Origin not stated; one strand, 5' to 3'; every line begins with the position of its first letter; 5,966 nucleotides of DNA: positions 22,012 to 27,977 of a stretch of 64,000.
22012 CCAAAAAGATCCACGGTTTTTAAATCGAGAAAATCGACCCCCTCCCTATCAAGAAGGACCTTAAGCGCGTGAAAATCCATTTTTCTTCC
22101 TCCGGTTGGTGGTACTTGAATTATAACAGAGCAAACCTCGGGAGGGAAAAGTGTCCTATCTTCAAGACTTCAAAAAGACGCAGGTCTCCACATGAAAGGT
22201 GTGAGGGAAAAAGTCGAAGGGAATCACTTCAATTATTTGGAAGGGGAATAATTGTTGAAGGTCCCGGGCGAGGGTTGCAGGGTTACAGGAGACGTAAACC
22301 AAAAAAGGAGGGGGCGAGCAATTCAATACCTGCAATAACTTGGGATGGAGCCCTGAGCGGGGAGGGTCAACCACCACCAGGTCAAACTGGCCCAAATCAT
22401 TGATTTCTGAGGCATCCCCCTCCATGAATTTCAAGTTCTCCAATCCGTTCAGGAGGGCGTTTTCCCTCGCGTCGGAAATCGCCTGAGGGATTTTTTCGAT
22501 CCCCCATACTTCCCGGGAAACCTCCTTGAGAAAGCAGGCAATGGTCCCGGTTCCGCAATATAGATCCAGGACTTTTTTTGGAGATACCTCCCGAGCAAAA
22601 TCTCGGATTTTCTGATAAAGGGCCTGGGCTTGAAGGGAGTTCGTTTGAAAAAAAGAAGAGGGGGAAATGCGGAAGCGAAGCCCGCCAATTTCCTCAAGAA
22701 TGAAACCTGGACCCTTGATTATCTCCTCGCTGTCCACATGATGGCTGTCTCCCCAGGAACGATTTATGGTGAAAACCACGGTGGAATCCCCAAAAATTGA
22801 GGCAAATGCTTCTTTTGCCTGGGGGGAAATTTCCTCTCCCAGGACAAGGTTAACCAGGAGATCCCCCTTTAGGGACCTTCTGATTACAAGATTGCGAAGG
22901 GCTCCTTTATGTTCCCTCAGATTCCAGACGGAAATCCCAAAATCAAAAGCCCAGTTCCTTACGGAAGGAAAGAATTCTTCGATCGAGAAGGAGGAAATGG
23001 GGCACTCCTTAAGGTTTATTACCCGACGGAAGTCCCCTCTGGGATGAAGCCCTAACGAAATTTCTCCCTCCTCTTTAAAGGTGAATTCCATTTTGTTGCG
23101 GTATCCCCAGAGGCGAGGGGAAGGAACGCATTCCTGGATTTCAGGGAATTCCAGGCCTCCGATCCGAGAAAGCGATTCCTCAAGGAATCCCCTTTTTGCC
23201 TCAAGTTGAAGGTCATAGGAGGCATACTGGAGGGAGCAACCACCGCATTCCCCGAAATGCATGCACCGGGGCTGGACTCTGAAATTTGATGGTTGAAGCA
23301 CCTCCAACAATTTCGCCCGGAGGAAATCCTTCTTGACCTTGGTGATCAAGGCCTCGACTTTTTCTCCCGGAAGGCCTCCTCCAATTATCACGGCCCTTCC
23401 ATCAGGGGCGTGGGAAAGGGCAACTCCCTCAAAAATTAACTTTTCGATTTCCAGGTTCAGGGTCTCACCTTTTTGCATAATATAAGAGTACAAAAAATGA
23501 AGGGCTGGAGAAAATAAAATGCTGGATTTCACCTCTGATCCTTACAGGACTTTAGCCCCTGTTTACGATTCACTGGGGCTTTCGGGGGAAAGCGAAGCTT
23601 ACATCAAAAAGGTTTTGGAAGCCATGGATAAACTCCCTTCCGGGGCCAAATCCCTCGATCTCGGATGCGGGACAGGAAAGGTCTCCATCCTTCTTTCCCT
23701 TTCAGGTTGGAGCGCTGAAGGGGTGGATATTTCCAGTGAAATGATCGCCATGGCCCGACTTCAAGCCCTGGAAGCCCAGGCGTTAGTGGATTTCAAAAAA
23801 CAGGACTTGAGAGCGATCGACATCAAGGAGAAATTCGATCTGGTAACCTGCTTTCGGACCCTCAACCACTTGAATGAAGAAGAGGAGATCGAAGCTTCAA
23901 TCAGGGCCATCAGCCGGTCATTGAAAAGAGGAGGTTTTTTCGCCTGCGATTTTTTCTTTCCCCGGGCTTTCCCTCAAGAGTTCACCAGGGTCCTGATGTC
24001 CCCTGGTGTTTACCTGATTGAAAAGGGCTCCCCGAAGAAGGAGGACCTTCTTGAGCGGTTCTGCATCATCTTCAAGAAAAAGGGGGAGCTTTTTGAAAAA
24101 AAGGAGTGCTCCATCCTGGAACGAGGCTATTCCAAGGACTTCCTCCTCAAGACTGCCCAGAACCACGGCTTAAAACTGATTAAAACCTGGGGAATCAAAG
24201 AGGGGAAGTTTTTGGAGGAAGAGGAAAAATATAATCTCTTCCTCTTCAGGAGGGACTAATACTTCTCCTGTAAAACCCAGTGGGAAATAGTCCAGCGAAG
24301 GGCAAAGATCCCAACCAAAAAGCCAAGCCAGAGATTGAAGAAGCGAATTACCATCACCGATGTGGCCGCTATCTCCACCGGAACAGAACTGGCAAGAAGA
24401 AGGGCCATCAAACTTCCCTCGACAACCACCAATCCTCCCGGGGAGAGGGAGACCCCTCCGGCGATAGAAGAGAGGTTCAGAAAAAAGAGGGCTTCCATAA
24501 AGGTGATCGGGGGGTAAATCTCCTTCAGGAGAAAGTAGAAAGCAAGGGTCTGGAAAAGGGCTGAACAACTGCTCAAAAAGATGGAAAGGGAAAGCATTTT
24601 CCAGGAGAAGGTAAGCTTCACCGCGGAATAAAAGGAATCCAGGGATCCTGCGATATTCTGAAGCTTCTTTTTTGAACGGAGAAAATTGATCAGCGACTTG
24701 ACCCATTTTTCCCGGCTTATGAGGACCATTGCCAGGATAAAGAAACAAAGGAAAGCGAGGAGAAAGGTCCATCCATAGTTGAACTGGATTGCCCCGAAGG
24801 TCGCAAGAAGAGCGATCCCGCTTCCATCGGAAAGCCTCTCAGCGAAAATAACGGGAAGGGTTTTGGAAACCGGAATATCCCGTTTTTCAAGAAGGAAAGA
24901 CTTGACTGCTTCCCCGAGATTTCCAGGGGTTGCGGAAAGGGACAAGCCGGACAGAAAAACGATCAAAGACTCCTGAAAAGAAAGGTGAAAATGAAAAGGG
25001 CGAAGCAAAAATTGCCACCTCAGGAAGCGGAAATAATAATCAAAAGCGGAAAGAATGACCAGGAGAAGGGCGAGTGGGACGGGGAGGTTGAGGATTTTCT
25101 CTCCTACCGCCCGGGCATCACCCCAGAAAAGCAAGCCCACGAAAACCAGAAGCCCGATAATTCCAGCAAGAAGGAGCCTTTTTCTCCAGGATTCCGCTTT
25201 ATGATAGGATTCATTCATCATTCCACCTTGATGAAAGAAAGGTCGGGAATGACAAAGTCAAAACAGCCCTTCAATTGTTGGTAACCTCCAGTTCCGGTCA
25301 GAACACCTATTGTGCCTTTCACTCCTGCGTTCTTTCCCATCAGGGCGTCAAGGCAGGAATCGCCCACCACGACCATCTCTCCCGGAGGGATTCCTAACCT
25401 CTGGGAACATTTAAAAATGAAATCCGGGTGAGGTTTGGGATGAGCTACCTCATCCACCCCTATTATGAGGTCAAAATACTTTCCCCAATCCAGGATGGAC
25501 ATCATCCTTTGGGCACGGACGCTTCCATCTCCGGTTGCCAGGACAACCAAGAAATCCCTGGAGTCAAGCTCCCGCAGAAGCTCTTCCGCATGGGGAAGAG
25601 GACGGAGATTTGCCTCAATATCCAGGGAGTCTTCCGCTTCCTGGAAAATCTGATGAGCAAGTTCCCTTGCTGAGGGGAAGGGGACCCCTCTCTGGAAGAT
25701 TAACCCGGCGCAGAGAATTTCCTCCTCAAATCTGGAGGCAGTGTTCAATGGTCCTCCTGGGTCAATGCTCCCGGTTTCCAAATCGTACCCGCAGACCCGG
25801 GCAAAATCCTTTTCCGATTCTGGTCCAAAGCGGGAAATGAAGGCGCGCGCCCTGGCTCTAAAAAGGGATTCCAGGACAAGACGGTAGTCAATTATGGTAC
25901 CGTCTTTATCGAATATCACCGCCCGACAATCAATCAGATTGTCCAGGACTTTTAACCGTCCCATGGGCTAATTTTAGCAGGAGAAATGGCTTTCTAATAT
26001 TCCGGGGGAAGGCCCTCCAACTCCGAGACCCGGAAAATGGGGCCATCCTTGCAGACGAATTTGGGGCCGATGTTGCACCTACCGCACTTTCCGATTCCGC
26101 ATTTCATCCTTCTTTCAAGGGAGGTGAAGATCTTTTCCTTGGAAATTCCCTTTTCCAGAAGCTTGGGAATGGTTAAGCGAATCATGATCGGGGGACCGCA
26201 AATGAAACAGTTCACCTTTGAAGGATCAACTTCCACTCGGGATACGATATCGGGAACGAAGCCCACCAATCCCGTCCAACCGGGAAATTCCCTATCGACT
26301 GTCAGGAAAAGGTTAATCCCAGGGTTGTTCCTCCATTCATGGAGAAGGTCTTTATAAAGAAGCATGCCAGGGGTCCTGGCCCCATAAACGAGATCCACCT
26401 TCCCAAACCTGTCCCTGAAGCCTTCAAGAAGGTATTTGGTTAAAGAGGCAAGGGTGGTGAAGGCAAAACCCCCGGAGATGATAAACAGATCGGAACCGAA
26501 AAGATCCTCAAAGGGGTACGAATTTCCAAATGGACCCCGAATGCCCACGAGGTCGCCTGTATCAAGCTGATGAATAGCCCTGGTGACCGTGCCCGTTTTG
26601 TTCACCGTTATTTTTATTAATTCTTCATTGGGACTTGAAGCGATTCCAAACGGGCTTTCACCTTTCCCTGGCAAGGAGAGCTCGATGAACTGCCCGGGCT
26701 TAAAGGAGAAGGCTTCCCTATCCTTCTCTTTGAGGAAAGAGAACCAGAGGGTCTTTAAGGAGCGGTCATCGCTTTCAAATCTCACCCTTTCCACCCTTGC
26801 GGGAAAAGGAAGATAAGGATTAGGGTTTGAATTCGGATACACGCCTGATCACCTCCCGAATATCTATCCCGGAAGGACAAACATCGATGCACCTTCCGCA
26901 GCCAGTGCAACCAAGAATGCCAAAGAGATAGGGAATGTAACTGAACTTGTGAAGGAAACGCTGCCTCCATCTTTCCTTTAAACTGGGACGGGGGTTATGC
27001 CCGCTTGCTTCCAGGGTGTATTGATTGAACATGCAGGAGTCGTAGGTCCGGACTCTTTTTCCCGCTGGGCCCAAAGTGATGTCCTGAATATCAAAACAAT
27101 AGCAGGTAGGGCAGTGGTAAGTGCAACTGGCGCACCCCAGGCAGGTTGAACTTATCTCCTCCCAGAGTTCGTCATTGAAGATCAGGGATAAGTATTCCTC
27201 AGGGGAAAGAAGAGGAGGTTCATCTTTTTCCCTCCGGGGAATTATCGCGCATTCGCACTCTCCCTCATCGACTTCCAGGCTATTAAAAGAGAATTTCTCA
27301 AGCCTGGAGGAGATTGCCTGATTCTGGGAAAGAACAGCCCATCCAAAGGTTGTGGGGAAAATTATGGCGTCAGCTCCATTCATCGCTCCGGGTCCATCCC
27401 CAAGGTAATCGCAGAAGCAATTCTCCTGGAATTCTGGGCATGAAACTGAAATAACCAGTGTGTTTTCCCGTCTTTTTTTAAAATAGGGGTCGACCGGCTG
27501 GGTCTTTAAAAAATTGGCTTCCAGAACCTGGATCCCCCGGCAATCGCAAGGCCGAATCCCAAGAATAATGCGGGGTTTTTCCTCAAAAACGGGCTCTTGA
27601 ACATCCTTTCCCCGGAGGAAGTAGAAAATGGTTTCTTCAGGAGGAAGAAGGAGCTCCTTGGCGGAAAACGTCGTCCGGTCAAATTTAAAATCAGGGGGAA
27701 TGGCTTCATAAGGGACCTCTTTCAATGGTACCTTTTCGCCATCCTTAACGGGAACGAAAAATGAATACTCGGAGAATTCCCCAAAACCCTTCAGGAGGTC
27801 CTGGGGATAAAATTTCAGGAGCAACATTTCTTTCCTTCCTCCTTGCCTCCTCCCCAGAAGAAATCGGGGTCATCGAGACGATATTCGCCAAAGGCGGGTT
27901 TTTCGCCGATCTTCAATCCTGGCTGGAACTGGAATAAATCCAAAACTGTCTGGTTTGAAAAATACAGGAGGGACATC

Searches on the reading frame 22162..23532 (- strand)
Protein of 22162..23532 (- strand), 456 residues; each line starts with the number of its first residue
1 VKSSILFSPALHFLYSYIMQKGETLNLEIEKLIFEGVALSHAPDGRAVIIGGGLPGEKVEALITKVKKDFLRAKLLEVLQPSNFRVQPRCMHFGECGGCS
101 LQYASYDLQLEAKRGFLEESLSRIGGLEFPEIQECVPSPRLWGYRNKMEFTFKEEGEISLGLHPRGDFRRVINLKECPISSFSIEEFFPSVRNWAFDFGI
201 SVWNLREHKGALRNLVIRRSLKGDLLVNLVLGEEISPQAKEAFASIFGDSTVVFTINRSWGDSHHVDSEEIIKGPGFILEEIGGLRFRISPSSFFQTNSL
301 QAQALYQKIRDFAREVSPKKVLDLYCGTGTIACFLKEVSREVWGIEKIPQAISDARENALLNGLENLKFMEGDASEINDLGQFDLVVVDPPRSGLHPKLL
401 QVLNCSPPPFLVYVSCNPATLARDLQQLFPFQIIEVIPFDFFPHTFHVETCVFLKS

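Call 29: search_protein_families(library=pfam, proteins=[window:22162-23532:-], max_evalue=0.00001)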
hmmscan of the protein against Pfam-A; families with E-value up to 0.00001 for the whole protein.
window:22162-23532:- (456 aa): 6 families
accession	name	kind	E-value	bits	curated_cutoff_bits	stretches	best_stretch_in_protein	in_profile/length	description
PF05958.17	tRNA_U5-meth_tr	-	5.3e-21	75.5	23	1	106-455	2-355/357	tRNA (Uracil-5-)-methyltransferase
PF13847.12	Methyltransf_31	-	9.4e-13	48.5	27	1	319-409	5-90/145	Methyltransferase domain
PF05175.20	MTS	-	2.6e-09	37.4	23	1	317-391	31-107/170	Methyltransferase small domain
PF13649.12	Methyltransf_25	-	7.6e-09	36.6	27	1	321-388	1-70/97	Methyltransferase domain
PF01938.26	TRAM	-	1.2e-08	35.1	21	1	20-76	3-61/61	TRAM domain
PF02475.24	TRM5-TYW2_MTfase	-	4.7e-06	27.1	28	1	314-392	32-114/164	TRM5/TYW2 methyltransferase domain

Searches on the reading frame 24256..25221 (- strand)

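Call 29: search_protein_families(library=pfam, proteins=[window:24256-25221:-], max_evalue=0.00001)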
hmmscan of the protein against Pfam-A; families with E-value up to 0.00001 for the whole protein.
window:24256-25221:- (321 aa): 1 family
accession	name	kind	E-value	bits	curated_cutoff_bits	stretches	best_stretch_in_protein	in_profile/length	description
PF03706.18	LPG_synthase_TM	-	2.7e-35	122.8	33.4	1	21-304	2-302/302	Lysylphosphatidylglycerol synthase TM region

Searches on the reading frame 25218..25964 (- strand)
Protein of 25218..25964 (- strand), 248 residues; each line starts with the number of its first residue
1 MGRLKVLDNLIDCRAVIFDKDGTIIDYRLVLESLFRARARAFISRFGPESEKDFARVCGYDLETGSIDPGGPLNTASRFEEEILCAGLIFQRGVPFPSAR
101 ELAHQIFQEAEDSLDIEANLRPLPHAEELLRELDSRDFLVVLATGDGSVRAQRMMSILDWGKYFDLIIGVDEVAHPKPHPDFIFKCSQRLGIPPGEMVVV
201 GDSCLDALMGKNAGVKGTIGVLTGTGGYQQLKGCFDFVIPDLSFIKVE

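Call 29: search_protein_families(library=pfam, proteins=[window:25218-25964:-], max_evalue=0.00001)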
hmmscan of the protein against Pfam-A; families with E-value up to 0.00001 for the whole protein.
window:25218-25964:- (248 aa): 3 families
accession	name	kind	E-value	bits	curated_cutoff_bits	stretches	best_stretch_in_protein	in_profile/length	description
PF00702.32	Hydrolase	-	8.1e-29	101.8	26.4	1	14-214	2-191/191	haloacid dehalogenase-like hydrolase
PF13419.12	HAD_2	-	2.2e-23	83.7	23.8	1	16-216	1-174/178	Haloacid dehalogenase-like hydrolase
PF13242.12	Hydrolase_like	-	5.3e-09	36.3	22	1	177-242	4-72/75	HAD-hyrolase-like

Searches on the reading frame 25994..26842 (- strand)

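Call 29: search_protein_families(library=pfam, proteins=[window:25994-26842:-], max_evalue=0.00001)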
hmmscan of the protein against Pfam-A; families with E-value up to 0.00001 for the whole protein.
window:25994-26842:- (282 aa): 2 families
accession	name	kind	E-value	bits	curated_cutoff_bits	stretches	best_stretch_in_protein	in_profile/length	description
PF00175.26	NAD_binding_1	-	4.3e-12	47.1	22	1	122-223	2-106/109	Oxidoreductase NAD-binding domain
PF10418.14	DHODB_Fe-S_bind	-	4.9e-11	42.6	23.9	1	243-275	1-40/41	Iron-sulfur cluster binding domain of dihydroorotate dehydrogenase B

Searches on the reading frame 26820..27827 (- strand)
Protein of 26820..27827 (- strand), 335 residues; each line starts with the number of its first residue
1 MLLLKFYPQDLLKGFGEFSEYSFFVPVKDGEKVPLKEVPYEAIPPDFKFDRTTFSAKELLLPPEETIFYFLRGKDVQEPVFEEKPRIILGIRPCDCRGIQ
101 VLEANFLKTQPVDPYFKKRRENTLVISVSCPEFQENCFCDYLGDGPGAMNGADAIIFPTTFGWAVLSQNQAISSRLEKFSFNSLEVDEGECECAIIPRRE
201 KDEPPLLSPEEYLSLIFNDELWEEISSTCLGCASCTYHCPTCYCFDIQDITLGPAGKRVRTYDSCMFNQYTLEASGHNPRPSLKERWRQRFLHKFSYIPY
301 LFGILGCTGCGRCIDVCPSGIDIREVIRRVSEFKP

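Call 29: search_protein_families(library=pfam, proteins=[window:26820-27827:-], max_evalue=0.00001)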
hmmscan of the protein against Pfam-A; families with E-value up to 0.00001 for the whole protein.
window:26820-27827:- (335 aa): 6 families
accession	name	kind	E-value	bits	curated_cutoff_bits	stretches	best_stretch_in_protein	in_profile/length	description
PF17179.9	Fer4_22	-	1.3e-32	112.9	27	1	228-321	1-95/95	4Fe-4S dicluster domain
PF12838.12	Fer4_7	-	8.4e-08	33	27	0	305-321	36-52/52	4Fe-4S dicluster domain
PF13237.11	Fer4_10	-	1.6e-07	31.6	25.5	0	307-325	9-30/53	4Fe-4S dicluster domain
PF13746.11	Fer4_18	-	4.6e-06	27.2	27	0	306-326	60-80/114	4Fe-4S dicluster domain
PF13187.11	Fer4_9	-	5.6e-06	26.7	27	0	306-320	36-50/52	4Fe-4S dicluster domain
PF13183.11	Fer4_8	-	7.7e-06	26.8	27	0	227-321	3-68/68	4Fe-4S dicluster domain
